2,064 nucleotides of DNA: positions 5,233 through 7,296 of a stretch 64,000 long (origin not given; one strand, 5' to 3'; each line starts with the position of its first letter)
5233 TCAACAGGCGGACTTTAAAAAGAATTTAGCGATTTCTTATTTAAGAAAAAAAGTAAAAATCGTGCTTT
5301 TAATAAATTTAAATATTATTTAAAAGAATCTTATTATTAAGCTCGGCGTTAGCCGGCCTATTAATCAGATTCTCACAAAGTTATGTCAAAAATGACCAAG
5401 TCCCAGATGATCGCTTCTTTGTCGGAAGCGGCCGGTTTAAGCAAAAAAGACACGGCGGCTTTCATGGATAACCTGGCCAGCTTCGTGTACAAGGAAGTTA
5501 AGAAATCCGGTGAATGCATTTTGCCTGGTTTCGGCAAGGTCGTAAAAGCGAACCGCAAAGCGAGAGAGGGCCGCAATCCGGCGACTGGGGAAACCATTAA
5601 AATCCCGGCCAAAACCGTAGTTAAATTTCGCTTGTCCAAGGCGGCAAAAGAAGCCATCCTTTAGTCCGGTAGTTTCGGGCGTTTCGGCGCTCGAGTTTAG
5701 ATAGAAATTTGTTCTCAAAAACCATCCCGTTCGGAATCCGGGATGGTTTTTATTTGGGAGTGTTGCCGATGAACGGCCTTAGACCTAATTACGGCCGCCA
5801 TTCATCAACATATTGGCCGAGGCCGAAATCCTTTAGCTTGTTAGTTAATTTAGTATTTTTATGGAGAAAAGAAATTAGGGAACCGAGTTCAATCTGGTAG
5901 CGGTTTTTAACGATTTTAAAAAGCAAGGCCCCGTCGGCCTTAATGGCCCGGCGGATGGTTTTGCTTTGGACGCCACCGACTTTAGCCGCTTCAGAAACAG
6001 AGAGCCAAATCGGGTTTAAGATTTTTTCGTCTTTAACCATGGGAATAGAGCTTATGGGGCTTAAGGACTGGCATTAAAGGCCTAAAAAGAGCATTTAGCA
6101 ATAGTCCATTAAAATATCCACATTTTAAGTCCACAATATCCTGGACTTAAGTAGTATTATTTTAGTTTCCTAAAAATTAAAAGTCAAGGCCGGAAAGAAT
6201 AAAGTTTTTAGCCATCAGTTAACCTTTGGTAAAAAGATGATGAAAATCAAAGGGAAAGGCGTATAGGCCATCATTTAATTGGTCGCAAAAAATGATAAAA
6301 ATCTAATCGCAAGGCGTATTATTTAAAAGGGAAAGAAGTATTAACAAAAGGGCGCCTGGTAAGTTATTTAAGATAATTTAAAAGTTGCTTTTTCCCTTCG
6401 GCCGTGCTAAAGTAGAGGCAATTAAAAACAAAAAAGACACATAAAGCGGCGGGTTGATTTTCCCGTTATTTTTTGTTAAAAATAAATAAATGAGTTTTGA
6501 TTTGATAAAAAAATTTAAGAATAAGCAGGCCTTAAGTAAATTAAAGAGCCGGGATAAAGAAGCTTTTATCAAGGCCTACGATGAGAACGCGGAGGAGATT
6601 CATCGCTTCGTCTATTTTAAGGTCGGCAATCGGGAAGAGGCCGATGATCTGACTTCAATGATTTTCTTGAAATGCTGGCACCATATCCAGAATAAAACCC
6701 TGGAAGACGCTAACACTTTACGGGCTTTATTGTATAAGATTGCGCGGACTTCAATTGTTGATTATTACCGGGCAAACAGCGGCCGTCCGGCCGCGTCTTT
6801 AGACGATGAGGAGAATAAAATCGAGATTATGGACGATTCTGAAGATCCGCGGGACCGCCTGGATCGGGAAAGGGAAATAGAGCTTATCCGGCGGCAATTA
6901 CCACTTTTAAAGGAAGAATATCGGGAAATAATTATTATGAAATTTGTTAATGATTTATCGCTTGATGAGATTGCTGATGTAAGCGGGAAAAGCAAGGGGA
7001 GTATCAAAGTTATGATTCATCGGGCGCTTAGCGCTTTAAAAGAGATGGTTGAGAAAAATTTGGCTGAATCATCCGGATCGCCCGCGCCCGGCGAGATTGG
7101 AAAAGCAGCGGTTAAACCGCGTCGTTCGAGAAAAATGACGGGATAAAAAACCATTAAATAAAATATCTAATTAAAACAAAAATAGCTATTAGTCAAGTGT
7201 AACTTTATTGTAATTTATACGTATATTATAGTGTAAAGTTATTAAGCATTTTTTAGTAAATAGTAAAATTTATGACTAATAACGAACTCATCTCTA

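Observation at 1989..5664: Double ATP-grasp ligase, SET-domain methyltransferase and HU in a row: candidate protein (nucleoid?) modification module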

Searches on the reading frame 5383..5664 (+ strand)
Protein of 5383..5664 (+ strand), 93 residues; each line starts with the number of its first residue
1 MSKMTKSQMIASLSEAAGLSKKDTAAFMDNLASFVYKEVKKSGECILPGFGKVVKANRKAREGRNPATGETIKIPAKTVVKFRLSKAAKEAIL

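Call 3: search_protein_families(library=pfam, proteins=[window:5383-5664:+], max_evalue=0.01)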
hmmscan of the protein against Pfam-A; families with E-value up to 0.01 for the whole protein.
window:5383-5664:+ (93 aa): 1 family
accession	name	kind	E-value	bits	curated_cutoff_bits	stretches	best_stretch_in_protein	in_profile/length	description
PF00216.26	Bac_DNA_binding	-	1.4e-27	96.2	22.4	1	4-92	1-89/90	Bacterial DNA-binding protein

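Call 4: search_protein_families(library=ncbifam, proteins=[window:5383-5664:+], max_evalue=0.01)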
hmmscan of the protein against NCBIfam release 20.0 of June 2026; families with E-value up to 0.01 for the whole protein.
window:5383-5664:+ (93 aa): 6 families
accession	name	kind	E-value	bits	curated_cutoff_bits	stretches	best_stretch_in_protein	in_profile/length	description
NF001401.0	PRK00285.1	equivalog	4.6e-17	62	111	1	3-92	5-94/103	integration host factor subunit alpha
NF007945.0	PRK10664.1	equivalog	5e-15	55.8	157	1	4-92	1-89/90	nucleoid-associated protein HU-beta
TIGR00987.1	himA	equivalog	1.8e-12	47.5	120.25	1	4-90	2-88/96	integration host factor subunit alpha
NF008023.0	PRK10753.1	equivalog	1.9e-12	47.3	162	1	4-92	1-89/90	nucleoid-associated protein HU-alpha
NF001222.0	PRK00199.1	equivalog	2e-12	47.2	115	1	4-90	1-88/95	integration host factor subunit beta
TIGR00988.1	hip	equivalog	3.5e-09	36.9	119.95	1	4-88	1-86/94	integration host factor subunit beta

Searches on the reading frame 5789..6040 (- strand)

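Call 3: search_protein_families(library=pfam, proteins=[window:5789-6040:-], max_evalue=0.01)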
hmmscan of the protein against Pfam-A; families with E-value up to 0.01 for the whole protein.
window:5789-6040:- (83 aa): 1 family
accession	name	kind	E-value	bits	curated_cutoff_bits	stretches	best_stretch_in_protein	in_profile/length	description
PF12728.13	HTH_17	-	0.0037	17.9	27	1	12-62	1-50/51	Helix-turn-helix domain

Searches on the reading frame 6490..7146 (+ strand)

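Call 3: search_protein_families(library=pfam, proteins=[window:6490-7146:+], max_evalue=0.01)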
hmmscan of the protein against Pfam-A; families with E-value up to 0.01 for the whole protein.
window:6490-7146:+ (218 aa): 5 families
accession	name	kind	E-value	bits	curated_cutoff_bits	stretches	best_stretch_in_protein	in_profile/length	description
PF08281.18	Sigma70_r4_2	-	4.1e-15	55.6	25.7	1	131-183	2-54/54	Sigma-70, region 4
PF04545.22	Sigma70_r4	-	1.6e-09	37.6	24.1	1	140-185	5-50/50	Sigma-70, region 4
PF04542.20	Sigma70_r2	-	2.9e-09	37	24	1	30-97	2-69/71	Sigma-70 region 2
PF04297.20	UPF0122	-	0.0048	17.5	22.7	1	139-188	17-66/101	Putative helix-turn-helix protein, YlxM / p13 like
PF16509.11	KORA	-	0.0089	16.7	26.7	0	127-185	3-60/84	TrfB plasmid transcriptional repressor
